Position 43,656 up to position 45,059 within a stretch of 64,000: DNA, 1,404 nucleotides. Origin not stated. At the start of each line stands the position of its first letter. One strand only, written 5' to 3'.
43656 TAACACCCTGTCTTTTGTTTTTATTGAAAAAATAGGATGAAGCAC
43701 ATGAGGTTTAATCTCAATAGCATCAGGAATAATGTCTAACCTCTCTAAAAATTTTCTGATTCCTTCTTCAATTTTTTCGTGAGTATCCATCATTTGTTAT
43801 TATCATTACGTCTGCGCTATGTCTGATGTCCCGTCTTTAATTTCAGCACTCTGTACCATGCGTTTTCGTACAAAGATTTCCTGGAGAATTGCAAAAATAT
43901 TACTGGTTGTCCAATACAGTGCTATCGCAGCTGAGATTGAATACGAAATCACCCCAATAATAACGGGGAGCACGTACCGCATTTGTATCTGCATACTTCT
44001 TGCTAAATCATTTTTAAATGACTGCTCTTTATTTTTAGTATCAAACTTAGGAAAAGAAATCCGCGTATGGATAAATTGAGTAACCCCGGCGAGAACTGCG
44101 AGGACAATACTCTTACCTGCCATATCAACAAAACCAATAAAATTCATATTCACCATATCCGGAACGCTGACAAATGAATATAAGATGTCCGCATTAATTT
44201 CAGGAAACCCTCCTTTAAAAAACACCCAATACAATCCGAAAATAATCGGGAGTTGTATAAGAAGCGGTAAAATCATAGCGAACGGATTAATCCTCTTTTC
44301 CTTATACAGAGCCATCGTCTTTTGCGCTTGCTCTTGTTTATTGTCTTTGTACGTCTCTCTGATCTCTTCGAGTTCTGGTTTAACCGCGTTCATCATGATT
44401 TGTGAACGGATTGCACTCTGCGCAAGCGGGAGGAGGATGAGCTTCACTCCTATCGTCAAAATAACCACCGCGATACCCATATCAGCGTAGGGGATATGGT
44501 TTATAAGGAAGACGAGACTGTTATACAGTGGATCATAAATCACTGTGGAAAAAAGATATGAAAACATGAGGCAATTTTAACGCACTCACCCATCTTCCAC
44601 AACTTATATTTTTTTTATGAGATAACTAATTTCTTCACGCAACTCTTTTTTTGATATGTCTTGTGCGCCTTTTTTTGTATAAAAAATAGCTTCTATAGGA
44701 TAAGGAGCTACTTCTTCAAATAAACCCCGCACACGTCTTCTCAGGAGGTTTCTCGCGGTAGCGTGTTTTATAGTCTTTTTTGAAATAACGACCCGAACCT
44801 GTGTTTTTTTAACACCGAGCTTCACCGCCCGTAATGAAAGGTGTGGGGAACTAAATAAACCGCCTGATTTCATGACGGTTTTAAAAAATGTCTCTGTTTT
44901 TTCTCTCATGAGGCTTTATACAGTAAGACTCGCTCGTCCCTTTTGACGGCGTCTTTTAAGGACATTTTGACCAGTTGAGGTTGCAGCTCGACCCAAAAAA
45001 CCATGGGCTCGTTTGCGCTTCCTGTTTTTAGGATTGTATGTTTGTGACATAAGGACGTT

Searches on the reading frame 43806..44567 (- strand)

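Call 44: search_protein_families(library=pfam, max_evalue=10, proteins=[window:43806-44567:-])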
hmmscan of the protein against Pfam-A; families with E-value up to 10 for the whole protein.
window:43806-44567:- (253 aa): 3 families
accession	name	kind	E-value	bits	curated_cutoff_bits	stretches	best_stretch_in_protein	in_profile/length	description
PF02096.25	60KD_IMP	-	3.6e-45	154.3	35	1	30-235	1-163/163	60Kd inner membrane protein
PF09882.14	DUF2109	-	0.12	12.8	23.1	1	202-222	27-47/76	Predicted membrane protein (DUF2109)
PF03741.22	TerC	-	5.6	7.1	27.8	1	2-45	133-176/178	Integral membrane protein TerC family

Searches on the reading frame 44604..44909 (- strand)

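Call 44: search_protein_families(library=pfam, max_evalue=10, proteins=[window:44604-44909:-])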
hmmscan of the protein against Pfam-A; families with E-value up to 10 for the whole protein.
window:44604-44909:- (101 aa): 1 family
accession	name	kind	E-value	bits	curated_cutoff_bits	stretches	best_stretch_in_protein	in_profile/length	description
PF00825.24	Ribonuclease_P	-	2.3e-14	53.8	22.3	1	4-101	8-108/109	Ribonuclease P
